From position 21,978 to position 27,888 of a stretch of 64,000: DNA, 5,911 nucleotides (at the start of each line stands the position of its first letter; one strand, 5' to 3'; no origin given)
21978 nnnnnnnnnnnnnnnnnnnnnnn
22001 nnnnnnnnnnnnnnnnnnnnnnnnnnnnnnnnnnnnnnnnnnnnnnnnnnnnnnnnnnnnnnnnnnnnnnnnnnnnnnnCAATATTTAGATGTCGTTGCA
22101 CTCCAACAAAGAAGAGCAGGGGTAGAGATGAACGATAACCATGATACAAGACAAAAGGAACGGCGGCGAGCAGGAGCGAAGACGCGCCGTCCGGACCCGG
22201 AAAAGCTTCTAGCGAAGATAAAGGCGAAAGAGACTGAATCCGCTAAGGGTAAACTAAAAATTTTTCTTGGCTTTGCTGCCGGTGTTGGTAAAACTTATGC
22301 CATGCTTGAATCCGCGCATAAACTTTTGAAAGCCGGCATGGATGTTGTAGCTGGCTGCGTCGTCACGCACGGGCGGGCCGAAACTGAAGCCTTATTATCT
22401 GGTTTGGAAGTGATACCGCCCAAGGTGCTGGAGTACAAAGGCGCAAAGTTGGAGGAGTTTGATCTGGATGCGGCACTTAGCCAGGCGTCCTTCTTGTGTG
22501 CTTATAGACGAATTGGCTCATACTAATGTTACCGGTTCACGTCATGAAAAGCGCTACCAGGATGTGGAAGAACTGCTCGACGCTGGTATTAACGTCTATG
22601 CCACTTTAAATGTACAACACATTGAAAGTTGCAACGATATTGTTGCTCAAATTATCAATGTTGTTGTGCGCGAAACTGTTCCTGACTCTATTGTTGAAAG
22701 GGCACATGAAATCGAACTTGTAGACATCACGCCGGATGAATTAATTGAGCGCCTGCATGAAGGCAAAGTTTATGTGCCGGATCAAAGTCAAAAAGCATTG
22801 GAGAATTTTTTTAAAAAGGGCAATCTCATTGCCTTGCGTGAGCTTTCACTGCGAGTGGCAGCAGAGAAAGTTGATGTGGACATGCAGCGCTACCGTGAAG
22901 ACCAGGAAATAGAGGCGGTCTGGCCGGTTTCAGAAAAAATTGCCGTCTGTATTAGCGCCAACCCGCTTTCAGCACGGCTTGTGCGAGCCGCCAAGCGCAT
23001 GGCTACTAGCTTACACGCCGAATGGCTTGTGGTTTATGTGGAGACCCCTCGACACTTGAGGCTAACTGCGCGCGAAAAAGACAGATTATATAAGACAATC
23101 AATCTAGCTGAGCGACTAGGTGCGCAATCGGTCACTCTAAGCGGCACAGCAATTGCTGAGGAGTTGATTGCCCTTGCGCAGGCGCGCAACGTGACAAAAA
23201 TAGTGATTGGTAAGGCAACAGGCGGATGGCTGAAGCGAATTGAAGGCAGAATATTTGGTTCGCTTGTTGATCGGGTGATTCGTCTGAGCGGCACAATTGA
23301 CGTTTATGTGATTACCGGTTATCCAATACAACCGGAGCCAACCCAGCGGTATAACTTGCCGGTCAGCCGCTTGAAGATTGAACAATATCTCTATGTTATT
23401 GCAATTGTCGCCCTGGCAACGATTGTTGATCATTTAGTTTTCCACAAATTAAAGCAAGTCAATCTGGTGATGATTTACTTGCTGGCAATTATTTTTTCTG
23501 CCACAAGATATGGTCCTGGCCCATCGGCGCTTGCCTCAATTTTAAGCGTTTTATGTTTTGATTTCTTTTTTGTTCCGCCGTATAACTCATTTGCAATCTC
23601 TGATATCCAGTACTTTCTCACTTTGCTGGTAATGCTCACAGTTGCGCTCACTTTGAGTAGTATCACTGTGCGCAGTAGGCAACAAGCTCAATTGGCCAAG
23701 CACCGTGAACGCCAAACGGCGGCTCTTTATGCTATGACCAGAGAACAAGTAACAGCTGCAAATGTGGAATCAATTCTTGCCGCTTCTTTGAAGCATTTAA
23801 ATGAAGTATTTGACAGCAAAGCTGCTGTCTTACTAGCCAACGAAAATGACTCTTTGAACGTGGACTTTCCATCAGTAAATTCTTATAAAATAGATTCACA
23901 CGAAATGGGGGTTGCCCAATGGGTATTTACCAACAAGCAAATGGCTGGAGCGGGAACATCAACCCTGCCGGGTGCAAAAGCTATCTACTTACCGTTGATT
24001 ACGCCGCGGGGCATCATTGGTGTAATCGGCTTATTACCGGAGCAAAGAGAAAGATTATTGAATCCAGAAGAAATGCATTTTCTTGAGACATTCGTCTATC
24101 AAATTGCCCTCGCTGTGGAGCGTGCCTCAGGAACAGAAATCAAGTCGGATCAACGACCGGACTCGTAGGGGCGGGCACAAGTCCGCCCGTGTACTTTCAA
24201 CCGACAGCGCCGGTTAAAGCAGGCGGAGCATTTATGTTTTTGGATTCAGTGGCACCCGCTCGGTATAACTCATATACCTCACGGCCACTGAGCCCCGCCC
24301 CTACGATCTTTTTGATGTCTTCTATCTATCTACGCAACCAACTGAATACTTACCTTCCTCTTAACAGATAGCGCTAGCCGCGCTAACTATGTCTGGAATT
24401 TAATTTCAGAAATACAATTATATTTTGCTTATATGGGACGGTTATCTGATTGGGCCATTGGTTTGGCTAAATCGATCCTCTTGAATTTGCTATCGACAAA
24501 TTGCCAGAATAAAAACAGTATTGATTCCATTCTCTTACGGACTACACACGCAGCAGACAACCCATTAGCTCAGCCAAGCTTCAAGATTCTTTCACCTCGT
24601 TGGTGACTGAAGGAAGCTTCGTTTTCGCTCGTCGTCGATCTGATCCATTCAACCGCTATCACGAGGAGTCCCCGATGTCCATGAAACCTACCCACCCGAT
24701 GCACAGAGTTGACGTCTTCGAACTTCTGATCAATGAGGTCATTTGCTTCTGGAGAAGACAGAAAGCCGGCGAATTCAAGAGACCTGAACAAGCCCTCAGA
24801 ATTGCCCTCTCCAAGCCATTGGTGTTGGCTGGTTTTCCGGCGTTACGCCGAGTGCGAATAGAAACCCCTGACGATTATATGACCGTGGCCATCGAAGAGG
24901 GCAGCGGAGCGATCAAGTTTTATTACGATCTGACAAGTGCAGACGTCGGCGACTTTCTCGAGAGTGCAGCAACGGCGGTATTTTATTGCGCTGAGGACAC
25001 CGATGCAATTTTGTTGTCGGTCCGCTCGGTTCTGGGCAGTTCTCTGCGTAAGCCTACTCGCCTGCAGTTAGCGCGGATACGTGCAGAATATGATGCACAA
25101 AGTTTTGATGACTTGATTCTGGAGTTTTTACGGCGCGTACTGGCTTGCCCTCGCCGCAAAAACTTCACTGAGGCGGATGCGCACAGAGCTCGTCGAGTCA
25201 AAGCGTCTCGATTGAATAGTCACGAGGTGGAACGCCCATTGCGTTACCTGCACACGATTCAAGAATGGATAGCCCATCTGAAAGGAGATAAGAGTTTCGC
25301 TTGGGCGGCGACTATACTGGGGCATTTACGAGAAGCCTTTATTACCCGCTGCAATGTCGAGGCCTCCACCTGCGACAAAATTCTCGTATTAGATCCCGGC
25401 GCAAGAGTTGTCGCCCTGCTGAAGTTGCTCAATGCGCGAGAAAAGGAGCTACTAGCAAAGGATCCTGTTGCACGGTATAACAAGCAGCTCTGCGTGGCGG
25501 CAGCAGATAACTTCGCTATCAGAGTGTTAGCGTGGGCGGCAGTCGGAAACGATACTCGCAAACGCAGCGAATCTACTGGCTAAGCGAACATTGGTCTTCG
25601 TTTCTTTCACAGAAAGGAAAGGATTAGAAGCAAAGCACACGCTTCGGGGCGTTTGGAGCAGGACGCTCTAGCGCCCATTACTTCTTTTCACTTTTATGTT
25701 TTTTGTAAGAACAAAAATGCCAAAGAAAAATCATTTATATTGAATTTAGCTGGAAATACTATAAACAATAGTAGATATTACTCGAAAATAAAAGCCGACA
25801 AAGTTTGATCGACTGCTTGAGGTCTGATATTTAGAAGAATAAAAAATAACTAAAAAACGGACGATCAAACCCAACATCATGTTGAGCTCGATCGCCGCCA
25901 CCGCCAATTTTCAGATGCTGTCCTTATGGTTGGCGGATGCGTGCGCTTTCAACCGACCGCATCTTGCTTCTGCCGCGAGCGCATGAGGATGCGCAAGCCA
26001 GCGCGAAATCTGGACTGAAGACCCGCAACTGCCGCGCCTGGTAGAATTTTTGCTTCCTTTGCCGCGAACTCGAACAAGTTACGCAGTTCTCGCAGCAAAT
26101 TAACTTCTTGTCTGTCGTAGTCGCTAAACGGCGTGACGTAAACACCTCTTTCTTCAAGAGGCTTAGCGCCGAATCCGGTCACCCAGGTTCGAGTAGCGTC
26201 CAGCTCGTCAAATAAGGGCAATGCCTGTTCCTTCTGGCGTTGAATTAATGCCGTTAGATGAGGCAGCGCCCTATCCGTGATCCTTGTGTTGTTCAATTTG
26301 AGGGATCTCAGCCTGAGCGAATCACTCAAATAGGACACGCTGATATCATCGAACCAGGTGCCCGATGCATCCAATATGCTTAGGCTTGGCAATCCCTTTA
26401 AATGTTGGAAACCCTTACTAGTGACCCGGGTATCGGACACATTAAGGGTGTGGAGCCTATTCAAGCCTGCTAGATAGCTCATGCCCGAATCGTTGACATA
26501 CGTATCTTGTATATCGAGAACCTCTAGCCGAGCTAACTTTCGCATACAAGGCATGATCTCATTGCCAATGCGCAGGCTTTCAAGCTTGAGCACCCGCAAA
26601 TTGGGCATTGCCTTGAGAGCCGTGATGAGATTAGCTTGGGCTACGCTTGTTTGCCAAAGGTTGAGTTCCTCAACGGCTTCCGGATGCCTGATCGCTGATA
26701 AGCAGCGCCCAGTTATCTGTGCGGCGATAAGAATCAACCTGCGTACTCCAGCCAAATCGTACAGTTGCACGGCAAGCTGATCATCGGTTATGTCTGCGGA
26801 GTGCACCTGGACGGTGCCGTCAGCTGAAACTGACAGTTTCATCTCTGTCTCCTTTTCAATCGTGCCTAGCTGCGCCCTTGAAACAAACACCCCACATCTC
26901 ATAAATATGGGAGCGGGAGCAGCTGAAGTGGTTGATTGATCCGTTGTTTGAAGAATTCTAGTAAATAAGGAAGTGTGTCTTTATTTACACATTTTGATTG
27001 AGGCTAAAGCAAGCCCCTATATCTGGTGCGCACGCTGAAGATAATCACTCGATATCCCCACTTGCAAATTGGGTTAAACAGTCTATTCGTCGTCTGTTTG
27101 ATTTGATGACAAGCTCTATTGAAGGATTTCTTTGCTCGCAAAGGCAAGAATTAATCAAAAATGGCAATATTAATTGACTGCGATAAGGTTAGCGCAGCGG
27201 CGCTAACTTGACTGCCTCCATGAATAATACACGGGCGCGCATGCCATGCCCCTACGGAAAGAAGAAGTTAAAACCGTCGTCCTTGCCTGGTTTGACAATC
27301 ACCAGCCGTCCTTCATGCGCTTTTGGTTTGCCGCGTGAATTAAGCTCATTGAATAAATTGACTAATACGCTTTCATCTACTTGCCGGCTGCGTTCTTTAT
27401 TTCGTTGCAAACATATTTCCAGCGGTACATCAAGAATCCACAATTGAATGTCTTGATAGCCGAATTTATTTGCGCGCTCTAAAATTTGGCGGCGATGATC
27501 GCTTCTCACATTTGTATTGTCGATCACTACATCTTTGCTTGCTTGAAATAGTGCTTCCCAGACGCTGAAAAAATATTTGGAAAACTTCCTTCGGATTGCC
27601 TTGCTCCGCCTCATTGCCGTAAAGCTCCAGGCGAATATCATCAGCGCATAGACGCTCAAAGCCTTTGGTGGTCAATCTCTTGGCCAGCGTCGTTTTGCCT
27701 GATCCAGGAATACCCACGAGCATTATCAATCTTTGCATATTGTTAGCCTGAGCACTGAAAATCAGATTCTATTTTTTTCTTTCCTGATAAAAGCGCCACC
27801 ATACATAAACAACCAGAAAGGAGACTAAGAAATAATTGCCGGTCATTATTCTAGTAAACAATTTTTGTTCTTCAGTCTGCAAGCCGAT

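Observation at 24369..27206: Two GC-shifted cassettes in convergent orientation, each with its own outward-lying leader; one encodes an LRR protein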

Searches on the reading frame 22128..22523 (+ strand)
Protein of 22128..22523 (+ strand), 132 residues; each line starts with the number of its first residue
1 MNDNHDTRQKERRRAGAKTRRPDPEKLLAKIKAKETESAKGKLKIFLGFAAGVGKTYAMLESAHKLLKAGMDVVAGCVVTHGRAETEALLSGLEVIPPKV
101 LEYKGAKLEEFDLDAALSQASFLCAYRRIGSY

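Call 16: search_protein_families(library=ncbifam, proteins=[window:22128-22523:+], max_evalue=0.001)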
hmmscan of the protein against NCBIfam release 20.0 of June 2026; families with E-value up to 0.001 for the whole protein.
window:22128-22523:+ (132 aa): 2 families
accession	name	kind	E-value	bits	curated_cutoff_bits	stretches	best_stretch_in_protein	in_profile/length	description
NF007793.0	PRK10490.1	equivalog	2.5e-32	111.8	1123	1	18-120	4-102/895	two-component system sensor histidine kinase KdpD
NF038185.1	KdpD_non_kinase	exception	7.3e-29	101.1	550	1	20-118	2-96/373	KdpD-like non-kinase potassium sensor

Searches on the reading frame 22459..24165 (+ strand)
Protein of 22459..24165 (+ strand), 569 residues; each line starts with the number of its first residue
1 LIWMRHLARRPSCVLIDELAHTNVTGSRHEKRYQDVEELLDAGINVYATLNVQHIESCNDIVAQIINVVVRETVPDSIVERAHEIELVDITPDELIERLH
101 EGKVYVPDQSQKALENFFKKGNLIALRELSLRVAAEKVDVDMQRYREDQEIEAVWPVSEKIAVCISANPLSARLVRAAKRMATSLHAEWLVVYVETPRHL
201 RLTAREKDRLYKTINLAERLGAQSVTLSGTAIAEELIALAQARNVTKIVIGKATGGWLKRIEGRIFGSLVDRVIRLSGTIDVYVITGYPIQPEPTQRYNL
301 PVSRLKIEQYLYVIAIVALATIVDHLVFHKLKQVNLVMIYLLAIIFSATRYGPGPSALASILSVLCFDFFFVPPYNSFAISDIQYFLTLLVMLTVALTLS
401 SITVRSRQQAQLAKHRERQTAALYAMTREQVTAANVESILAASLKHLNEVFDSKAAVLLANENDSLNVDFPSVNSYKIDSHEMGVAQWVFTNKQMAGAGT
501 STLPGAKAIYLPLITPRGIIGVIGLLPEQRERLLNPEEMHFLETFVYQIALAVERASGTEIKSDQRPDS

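Call 12: search_protein_families(library=pfam, proteins=[window:22459-24165:+], max_evalue=0.01)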
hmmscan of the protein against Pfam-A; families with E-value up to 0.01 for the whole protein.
window:22459-24165:+ (569 aa): 5 families
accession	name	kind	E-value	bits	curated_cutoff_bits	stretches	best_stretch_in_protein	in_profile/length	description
PF02702.23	KdpD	-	4.2e-60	203.2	26.1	1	7-138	79-210/210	Osmosensitive K+ channel His kinase sensor domain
PF13493.11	DUF4118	-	1.9e-30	105.3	28.4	1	310-416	1-107/107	Domain of unknown function (DUF4118)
PF13492.12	GAF_3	-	5.8e-14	53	27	1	436-555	2-129/129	GAF domain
PF13185.12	GAF_2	-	4.6e-06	27.3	28.6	1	500-554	83-136/136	GAF domain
PF00582.32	Usp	-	1.1e-05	26.4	24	1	159-277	3-133/141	Universal stress protein family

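Call 16: search_protein_families(library=ncbifam, proteins=[window:22459-24165:+], max_evalue=0.001)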
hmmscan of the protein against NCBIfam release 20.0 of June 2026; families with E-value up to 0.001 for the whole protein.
window:22459-24165:+ (569 aa): 2 families
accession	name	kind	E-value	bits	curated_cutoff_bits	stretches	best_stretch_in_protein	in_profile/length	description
NF007793.0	PRK10490.1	equivalog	7.8e-154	513.9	1123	1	7-562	99-651/895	two-component system sensor histidine kinase KdpD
NF038185.1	KdpD_non_kinase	exception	5.4e-78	262.8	550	1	7-286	95-371/373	KdpD-like non-kinase potassium sensor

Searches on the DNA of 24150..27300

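Call 70: search_rna_families(source=window, start=24150, end=27300, threshold=evalue, max_evalue=1)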
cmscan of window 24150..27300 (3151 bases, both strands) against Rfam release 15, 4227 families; matches with E-value up to 1: 0.
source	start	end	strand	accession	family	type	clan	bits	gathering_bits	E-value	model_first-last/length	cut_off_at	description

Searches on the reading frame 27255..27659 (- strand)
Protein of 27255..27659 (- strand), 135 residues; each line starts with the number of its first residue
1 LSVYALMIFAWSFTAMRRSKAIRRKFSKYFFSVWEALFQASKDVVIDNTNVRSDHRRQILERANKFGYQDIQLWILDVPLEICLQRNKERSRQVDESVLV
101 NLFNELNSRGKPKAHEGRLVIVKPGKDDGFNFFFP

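Call 12: search_protein_families(library=pfam, proteins=[window:27255-27659:-], max_evalue=0.01)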
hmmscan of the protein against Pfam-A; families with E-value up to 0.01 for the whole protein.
window:27255-27659:- (135 aa): 1 family
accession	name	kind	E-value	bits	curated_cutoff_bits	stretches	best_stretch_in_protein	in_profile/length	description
PF13671.12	AAA_33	-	1.7e-09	38.6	27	1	32-98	61-132/143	AAA domain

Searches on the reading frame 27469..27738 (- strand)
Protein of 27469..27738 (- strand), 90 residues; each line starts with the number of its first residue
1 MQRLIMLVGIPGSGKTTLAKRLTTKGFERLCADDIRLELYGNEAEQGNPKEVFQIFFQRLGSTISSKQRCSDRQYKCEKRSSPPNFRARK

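Call 12: search_protein_families(library=pfam, proteins=[window:27469-27738:-], max_evalue=0.01)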
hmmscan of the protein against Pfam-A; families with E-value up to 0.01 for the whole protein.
window:27469-27738:- (90 aa): 17 families
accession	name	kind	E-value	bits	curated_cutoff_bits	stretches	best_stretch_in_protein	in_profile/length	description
PF13671.12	AAA_33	-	9.9e-11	42.6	27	1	4-68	1-67/143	AAA domain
PF13401.12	AAA_22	-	4.1e-06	27.6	27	1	2-68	5-69/130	AAA domain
PF13238.12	AAA_18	-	1.2e-05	26.2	29.4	1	5-36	1-29/128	AAA domain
PF13521.12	AAA_28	-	0.00028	21.6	27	1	5-48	2-44/164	AAA domain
PF20720.3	nSTAND3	-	0.0003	21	27.2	1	2-28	17-43/155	Novel STAND NTPase 3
PF18751.7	Ploopntkinase3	-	0.00035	20.6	27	1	2-29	3-29/187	P-loop Nucleotide Kinase3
PF08433.16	KTI12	-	0.0013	18.8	22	1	4-25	3-24/271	Chromatin associated protein KTI12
PF05729.18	NACHT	-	0.0026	18.1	26.7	1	3-25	1-23/167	NACHT domain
PF00004.35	AAA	-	0.0031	18.4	21.2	1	5-29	1-28/131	ATPase family associated with various cellular activities (AAA)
PF01078.27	Mg_chelatase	-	0.0031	17.4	20.3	1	5-24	25-44/207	Magnesium chelatase, subunit ChlI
PF09439.16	SRPRB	-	0.0046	16.8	25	1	2-26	3-27/178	Signal recognition particle receptor beta subunit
PF10662.15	PduV-EutP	-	0.0047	17.2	21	1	4-25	3-24/143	Ethanolamine utilisation - propanediol utilisation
PF24883.2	NPHP3_N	-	0.0055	17.4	24.8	1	3-24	23-44/164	Nephrocystin 3, N-terminal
PF13207.12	AAA_17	-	0.0061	17.3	27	1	8-24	1-17/136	AAA domain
PF08477.19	Roc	-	0.0077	16.9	27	1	5-43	2-40/119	Ras of Complex, Roc, domain of DAPkinase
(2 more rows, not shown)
